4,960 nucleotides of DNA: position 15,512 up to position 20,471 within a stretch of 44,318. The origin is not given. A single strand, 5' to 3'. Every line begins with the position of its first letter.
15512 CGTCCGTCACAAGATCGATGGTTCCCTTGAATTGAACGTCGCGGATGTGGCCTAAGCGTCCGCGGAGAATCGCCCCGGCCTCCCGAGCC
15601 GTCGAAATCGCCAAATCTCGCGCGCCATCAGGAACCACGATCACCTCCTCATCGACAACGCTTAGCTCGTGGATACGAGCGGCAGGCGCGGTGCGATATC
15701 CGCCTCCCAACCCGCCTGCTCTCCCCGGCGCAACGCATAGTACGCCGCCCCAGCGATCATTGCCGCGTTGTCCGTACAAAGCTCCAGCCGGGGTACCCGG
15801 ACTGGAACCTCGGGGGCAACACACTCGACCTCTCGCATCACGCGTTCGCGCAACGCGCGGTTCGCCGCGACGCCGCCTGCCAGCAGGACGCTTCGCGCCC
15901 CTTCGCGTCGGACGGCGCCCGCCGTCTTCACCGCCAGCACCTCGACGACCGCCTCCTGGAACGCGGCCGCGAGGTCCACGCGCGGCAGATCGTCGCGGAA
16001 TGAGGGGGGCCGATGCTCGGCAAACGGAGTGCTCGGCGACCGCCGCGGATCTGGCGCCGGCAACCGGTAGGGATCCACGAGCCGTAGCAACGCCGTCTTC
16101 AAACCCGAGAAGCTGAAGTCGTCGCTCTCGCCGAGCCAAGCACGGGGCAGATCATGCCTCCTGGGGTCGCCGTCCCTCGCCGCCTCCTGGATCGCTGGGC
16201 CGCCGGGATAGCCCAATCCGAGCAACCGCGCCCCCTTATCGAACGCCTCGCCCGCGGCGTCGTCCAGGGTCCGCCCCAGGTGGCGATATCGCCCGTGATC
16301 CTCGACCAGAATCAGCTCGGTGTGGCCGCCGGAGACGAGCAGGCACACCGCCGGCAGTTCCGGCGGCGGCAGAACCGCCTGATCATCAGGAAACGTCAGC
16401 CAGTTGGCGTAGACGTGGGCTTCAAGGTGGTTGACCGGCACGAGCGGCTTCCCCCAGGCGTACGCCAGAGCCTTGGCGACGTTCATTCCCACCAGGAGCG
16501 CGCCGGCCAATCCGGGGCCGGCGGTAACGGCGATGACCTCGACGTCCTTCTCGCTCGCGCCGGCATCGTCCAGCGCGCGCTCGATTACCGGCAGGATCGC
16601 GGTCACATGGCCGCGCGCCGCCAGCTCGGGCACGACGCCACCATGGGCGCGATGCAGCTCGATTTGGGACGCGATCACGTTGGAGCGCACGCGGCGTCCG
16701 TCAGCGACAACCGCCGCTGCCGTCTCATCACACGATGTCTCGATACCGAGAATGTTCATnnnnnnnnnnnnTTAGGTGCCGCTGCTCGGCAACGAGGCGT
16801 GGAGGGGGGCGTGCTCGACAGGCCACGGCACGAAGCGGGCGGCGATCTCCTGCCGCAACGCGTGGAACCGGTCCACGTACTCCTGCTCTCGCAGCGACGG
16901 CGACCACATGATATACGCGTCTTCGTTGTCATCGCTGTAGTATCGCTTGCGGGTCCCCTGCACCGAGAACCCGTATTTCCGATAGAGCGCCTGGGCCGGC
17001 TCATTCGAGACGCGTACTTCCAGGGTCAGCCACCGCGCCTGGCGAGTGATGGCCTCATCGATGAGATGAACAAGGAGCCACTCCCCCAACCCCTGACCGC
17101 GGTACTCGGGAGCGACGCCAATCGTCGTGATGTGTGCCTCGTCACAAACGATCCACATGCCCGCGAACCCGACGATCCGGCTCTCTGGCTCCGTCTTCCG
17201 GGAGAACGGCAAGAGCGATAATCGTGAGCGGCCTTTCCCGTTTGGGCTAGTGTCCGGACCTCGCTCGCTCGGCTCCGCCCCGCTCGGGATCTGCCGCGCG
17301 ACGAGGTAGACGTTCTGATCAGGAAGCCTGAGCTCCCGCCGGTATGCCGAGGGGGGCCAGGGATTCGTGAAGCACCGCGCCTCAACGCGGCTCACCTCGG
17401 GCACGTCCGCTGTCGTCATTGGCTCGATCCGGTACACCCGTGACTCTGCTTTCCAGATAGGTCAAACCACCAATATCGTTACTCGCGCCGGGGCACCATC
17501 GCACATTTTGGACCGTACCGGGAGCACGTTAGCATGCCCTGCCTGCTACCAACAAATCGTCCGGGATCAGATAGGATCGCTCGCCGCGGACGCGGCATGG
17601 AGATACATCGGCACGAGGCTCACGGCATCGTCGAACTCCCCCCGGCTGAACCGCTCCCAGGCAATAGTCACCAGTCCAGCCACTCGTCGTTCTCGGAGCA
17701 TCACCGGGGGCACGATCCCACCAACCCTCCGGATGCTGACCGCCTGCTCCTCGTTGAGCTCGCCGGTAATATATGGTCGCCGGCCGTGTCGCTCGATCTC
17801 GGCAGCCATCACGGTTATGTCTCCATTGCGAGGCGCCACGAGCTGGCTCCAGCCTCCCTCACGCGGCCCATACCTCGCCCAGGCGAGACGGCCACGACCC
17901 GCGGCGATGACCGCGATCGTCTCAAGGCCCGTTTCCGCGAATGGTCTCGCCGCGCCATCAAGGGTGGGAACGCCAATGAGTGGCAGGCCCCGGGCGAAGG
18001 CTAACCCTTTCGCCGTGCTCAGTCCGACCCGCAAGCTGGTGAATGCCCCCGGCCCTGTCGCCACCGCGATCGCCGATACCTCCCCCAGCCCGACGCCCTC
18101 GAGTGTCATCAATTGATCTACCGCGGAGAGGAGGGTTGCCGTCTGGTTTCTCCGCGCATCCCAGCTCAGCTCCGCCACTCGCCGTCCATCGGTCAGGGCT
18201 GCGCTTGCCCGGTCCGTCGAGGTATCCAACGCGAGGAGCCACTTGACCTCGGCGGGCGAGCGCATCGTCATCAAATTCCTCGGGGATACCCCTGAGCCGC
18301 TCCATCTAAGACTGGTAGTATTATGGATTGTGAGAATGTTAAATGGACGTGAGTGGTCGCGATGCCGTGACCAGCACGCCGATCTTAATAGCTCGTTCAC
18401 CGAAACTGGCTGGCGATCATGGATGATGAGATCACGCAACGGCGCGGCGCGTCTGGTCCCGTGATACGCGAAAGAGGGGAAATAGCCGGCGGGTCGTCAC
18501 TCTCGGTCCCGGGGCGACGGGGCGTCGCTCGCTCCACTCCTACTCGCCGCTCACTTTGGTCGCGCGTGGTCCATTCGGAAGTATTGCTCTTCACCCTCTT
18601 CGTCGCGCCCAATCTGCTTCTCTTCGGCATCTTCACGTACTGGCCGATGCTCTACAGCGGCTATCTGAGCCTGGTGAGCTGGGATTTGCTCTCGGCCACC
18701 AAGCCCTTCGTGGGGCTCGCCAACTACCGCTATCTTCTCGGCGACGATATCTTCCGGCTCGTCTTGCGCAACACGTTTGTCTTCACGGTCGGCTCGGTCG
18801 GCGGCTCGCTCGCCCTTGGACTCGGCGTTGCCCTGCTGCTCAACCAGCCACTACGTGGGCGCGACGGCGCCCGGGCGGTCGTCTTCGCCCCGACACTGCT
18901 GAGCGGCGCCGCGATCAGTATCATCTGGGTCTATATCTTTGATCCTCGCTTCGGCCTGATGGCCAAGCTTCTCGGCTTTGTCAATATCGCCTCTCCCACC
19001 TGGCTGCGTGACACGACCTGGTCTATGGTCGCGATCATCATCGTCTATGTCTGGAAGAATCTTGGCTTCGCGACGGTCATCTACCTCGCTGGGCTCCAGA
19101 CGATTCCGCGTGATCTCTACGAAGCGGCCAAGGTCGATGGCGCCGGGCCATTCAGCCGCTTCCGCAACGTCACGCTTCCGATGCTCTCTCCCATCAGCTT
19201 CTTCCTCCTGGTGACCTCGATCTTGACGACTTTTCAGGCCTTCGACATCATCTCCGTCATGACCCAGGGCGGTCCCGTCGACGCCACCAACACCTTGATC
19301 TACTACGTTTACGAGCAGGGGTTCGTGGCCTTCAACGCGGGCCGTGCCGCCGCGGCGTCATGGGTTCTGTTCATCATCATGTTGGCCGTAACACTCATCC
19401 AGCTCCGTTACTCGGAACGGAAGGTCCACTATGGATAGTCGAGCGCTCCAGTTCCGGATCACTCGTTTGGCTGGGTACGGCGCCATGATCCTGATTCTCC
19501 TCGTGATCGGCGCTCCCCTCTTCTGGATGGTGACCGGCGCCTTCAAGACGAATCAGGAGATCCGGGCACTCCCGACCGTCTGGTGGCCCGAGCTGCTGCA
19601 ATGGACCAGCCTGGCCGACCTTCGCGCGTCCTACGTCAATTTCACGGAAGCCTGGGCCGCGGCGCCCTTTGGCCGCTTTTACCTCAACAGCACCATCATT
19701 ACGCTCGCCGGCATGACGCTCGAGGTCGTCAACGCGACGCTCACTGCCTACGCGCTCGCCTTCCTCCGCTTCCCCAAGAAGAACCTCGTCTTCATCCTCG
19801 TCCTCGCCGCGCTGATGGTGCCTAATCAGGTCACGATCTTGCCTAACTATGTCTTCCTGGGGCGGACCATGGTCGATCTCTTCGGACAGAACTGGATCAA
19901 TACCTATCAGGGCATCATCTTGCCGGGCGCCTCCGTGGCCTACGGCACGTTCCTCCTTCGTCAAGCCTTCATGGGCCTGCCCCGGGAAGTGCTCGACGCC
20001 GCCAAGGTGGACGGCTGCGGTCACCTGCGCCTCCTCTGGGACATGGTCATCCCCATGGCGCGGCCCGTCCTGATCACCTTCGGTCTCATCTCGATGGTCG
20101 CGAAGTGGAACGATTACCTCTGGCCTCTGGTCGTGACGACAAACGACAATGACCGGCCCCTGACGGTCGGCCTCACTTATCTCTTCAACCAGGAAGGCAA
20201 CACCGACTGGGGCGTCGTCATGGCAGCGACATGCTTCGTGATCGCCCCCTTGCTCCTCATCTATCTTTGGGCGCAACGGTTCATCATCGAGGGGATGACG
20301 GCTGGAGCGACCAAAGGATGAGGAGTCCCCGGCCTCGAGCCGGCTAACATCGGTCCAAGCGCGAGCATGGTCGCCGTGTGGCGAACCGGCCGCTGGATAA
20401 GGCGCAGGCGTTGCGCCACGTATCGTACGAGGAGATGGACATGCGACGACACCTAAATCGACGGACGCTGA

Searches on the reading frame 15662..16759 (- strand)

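Call 6: search_protein_families(library=pfam, proteins=[window:15662-16759:-], max_evalue=0.01)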
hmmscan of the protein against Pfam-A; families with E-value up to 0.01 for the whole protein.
window:15662-16759:- (365 aa): 3 families
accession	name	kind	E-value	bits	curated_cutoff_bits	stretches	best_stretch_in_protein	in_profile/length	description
PF00814.31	TsaD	-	4.3e-93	312.3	24.8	1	24-336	2-263/264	tRNA N6-adenosine threonylcarbamoyltransferase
PF22521.2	HypF_C_2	-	1.3e-05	25.5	27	1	257-312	163-218/241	Carbamoyltransferase, Kae1-like Domain, second subdomain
PF01869.26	BcrAD_BadFG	-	0.0063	16.5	31.5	0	46-87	35-77/271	BadF/BadG/BcrA/BcrD ATPase family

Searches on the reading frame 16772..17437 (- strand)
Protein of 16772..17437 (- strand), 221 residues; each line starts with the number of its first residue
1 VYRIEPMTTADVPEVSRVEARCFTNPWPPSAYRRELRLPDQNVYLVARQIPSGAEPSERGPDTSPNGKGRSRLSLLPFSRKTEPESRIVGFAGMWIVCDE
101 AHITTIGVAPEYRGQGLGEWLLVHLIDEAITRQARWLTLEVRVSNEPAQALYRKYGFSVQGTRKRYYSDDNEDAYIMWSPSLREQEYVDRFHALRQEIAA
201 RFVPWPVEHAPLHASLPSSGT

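Call 41: search_protein_families(library=pfam, proteins=[window:16772-17437:-], max_evalue=0.001)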
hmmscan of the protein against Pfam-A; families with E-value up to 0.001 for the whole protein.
window:16772-17437:- (221 aa): 7 families
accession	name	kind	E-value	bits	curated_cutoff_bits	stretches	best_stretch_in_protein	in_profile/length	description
PF00583.31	Acetyltransf_1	-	5e-18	65.9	20.7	1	84-157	40-116/116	Acetyltransferase (GNAT) family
PF13508.13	Acetyltransf_7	-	7.1e-15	55.6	27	1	85-158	11-83/84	Acetyltransferase (GNAT) domain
PF13673.13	Acetyltransf_10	-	3e-10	40.6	23.6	1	85-162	39-112/128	Acetyltransferase (GNAT) domain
PF08445.16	FR47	-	1.2e-07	32.1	22.1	1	99-161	20-81/86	FR47-like protein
PF13527.13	Acetyltransf_9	-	3.6e-05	24.2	25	0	101-159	73-126/127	Acetyltransferase (GNAT) domain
PF13302.13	Acetyltransf_3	-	0.00038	21.6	25.4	0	84-157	61-137/138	Acetyltransferase (GNAT) domain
PF13480.13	Acetyltransf_6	-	0.00084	19.9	22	0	87-137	82-132/143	Acetyltransferase (GNAT) domain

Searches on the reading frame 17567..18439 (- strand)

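Call 41: search_protein_families(library=pfam, proteins=[window:17567-18439:-], max_evalue=0.001)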
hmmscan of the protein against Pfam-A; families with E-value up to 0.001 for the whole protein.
window:17567-18439:- (290 aa): 1 family
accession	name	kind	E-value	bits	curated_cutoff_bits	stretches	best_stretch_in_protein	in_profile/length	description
PF00814.31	TsaD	-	2.1e-21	77.2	24.8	1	95-190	25-126/264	tRNA N6-adenosine threonylcarbamoyltransferase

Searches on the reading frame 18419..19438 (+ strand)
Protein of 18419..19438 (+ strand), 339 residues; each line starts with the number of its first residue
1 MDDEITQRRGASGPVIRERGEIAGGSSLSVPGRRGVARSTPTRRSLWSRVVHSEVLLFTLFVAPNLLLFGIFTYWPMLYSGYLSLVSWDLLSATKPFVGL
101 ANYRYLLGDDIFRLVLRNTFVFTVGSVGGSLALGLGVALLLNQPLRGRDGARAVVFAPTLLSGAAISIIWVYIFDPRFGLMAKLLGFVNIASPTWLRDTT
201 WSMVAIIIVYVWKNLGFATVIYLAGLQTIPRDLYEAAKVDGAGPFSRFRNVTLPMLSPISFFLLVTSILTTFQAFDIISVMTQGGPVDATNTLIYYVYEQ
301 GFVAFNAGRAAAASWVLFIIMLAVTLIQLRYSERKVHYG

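Call 41: search_protein_families(library=pfam, proteins=[window:18419-19438:+], max_evalue=0.001)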
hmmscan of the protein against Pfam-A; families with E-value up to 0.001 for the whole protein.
window:18419-19438:+ (339 aa): 1 family
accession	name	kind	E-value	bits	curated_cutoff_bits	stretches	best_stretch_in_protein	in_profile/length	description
PF00528.27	BPD_transp_1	-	1.1e-19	71.4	26.4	1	132-328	3-175/184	Binding-protein-dependent transport system inner membrane component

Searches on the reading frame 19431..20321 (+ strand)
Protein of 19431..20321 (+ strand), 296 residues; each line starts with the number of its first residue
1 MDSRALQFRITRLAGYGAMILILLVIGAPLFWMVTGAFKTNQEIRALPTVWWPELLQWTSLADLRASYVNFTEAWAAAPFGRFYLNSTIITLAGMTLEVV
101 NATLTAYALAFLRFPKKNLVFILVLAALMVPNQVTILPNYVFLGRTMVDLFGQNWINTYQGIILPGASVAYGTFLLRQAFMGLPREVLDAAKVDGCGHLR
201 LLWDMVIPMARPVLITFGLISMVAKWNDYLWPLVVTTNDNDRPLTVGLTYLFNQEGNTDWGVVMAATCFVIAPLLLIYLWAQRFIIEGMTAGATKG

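Call 41: search_protein_families(library=pfam, proteins=[window:19431-20321:+], max_evalue=0.001)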
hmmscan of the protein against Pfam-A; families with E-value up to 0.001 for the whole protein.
window:19431-20321:+ (296 aa): 1 family
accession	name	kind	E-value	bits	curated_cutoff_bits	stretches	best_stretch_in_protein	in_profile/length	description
PF00528.27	BPD_transp_1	-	2.6e-18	66.8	26.4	1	105-285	4-178/184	Binding-protein-dependent transport system inner membrane component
